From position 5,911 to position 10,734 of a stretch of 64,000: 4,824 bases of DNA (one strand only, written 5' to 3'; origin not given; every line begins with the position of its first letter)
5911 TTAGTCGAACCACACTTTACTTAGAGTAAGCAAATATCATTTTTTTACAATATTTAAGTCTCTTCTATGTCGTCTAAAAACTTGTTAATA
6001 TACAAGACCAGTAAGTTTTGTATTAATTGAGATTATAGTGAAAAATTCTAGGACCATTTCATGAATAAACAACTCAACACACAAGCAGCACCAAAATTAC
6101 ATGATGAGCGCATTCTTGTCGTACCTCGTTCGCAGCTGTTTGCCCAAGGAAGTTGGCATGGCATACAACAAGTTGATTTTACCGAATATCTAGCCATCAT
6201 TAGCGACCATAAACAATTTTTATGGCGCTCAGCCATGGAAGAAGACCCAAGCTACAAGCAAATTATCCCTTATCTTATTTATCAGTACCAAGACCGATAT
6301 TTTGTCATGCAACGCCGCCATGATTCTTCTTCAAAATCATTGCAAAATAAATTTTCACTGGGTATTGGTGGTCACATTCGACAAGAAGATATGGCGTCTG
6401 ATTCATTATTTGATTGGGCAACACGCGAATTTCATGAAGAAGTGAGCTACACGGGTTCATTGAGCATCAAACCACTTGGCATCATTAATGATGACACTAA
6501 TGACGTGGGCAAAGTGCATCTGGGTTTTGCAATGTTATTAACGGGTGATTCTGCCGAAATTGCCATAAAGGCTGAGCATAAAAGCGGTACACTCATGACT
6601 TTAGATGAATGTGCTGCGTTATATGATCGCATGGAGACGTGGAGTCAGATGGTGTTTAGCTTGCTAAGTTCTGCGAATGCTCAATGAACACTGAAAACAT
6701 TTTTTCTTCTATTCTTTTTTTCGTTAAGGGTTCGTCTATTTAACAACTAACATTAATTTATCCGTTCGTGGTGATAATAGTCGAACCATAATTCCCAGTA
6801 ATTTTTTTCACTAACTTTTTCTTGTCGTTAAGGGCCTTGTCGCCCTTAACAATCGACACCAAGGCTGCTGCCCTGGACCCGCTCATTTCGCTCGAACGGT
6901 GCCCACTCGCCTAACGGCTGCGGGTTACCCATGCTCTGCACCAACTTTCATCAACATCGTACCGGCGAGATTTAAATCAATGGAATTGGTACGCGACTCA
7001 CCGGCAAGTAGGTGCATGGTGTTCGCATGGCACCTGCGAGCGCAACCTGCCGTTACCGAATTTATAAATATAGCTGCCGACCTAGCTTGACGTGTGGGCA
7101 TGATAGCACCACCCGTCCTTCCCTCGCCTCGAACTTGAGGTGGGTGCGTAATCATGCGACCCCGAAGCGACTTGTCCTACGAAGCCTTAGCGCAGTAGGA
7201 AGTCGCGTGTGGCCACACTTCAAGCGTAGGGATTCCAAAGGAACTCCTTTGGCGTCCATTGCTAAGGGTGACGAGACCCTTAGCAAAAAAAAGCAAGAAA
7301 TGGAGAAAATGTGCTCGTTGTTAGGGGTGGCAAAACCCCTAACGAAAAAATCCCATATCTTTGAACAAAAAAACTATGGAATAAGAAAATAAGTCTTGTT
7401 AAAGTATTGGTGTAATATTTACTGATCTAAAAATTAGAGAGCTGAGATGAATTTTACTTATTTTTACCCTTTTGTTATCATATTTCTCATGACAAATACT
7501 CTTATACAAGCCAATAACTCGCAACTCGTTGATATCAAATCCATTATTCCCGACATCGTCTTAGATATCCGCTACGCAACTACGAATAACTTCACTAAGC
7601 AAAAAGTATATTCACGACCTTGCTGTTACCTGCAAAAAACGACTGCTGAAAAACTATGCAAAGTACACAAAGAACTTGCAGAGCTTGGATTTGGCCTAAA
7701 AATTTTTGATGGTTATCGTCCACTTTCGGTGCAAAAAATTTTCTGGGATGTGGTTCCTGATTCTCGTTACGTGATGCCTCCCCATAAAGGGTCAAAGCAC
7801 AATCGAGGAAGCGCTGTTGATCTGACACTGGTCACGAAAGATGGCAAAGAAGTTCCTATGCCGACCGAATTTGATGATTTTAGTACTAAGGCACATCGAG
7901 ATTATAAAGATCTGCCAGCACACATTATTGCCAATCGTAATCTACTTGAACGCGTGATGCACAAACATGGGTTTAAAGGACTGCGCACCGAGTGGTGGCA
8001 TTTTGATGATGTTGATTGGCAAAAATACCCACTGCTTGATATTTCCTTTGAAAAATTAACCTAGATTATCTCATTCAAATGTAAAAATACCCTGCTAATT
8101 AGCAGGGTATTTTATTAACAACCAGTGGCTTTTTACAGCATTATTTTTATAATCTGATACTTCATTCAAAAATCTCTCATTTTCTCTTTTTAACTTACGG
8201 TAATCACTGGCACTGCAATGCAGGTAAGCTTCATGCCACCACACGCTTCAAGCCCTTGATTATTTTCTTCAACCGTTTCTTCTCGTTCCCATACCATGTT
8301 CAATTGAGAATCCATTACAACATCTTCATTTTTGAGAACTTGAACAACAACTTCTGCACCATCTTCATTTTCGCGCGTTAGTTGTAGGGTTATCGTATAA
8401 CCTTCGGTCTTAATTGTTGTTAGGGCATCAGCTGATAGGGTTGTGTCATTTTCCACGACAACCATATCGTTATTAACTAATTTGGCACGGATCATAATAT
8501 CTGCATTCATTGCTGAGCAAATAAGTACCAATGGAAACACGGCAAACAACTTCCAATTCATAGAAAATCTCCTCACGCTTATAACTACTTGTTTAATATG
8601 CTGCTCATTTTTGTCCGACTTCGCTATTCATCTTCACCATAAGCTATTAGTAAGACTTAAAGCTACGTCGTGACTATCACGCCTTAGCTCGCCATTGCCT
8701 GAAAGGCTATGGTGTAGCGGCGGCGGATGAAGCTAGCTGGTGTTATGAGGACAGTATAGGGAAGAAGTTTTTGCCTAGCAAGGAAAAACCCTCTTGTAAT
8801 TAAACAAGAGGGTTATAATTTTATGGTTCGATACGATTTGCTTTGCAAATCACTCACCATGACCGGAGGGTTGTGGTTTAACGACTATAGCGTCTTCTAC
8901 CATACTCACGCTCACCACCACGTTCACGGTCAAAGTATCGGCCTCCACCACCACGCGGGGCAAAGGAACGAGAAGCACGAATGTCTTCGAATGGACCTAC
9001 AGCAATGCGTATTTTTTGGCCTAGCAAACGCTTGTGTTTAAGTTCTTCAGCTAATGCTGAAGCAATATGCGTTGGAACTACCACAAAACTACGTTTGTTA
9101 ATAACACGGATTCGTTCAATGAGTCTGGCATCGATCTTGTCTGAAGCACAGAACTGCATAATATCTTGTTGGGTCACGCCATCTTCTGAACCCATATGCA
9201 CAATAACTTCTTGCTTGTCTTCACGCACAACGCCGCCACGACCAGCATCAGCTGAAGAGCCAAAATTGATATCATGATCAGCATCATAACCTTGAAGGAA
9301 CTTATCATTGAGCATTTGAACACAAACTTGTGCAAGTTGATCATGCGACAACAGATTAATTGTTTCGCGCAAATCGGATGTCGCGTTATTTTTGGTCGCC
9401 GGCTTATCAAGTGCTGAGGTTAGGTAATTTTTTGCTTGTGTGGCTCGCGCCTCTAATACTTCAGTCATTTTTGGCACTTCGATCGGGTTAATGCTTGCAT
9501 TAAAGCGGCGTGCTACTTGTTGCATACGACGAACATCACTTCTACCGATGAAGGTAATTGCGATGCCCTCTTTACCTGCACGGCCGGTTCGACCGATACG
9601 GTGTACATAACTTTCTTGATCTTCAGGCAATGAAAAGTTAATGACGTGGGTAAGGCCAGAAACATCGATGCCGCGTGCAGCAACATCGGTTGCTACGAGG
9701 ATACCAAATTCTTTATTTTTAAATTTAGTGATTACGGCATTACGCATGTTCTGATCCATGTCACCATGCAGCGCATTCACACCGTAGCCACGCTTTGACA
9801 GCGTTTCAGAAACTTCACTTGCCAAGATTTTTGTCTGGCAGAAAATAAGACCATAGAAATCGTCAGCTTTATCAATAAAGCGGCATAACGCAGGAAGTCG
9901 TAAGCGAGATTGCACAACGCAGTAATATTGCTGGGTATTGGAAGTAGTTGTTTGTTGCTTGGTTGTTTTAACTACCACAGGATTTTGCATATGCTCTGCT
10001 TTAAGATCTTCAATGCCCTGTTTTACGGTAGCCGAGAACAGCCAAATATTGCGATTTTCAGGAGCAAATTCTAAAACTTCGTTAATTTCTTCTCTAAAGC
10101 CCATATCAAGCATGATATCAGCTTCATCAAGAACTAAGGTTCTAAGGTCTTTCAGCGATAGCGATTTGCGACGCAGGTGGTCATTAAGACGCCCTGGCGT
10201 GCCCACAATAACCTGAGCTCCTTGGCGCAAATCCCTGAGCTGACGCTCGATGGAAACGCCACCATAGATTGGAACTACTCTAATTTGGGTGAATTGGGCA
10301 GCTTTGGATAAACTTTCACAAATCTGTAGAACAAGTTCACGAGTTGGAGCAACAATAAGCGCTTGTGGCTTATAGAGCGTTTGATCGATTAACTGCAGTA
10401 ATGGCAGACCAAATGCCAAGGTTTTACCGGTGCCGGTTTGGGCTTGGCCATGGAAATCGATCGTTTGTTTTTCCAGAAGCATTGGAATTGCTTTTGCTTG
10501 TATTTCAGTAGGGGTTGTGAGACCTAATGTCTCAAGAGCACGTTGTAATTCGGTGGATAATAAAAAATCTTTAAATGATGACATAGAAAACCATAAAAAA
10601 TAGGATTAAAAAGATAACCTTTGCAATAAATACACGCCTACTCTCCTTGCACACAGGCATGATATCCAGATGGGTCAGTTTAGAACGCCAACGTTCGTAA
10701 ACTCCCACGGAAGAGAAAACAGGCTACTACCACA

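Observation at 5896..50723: A 28-nt REP-like unit dispersed 8 times, three times in frame inside coding sequence (RPE-like behaviour) and acting as a host for nested insertions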

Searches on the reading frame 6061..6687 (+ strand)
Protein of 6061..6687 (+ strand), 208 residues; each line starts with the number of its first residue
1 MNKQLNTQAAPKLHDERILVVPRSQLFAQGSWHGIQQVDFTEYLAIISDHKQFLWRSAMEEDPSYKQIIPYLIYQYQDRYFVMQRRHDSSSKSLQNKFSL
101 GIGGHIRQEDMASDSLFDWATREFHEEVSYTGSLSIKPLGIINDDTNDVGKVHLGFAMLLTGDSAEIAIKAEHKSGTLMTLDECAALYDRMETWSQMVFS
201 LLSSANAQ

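Call 11: search_protein_families(library=pfam, proteins=[window:6061-6687:+])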
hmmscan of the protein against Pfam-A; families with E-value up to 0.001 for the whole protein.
window:6061-6687:+ (208 aa): 0 families

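Call 97: search_protein_families(library=pfam, proteins=[window:6061-6687:+], max_evalue=0.00001)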
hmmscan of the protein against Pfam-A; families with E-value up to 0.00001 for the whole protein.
window:6061-6687:+ (208 aa): 0 families

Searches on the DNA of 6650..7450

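Call 24: search_rna_families(source=window, start=6650, end=7450, threshold=evalue, max_evalue=10)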
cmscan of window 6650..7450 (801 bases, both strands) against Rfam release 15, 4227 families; matches with E-value up to 10: 2.
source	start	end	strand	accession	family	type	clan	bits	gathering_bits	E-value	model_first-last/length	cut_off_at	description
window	6756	6850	-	RF00340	SNORA36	Gene; snRNA; snoRNA; HACA-box;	CL00035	17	43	3.4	1-132/132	no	Small nucleolar RNA SNORA36 family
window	7360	7383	+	RF00522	PreQ1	Cis-reg; riboswitch;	-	13.5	39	8.3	1-45/45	no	PreQ1 (pre queuosine) riboswitch aptamer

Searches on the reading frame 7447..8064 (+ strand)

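Call 11: search_protein_families(library=pfam, proteins=[window:7447-8064:+])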
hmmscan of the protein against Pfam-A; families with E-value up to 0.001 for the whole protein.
window:7447-8064:+ (205 aa): 2 families
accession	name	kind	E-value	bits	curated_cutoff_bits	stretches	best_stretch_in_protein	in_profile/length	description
PF01427.22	Peptidase_M15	-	4.7e-36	124.9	27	1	25-190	3-186/199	D-ala-D-ala dipeptidase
PF02557.22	VanY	-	6.6e-05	23.1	25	1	61-186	3-127/132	D-alanyl-D-alanine carboxypeptidase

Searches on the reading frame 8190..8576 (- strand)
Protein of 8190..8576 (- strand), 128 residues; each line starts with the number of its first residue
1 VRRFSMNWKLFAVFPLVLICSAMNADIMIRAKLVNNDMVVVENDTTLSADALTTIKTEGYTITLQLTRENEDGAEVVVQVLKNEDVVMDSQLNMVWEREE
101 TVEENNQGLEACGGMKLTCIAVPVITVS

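Call 92: search_protein_families(library=pfam, proteins=[window:8190-8576:-], max_evalue=0.00001)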
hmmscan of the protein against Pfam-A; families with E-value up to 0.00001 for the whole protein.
window:8190-8576:- (128 aa): 0 families

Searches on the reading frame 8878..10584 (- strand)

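Call 11: search_protein_families(library=pfam, proteins=[window:8878-10584:-])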
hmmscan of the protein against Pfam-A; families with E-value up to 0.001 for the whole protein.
window:8878-10584:- (568 aa): 4 families
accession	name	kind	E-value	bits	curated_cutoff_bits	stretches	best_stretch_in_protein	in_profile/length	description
PF00270.35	DEAD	-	1.1e-50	172.1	26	1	26-193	1-166/167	DEAD/DEAH box helicase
PF00271.37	Helicase_C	-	5e-33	114.1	23.5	1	232-337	5-110/110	Helicase conserved C-terminal domain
PF03880.21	DbpA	-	2.1e-08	34.5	25.6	1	462-527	4-70/72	DbpA RNA binding domain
PF04851.21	ResIII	-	2.2e-07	31.4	22.5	1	26-187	5-162/164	Type III restriction enzyme, res subunit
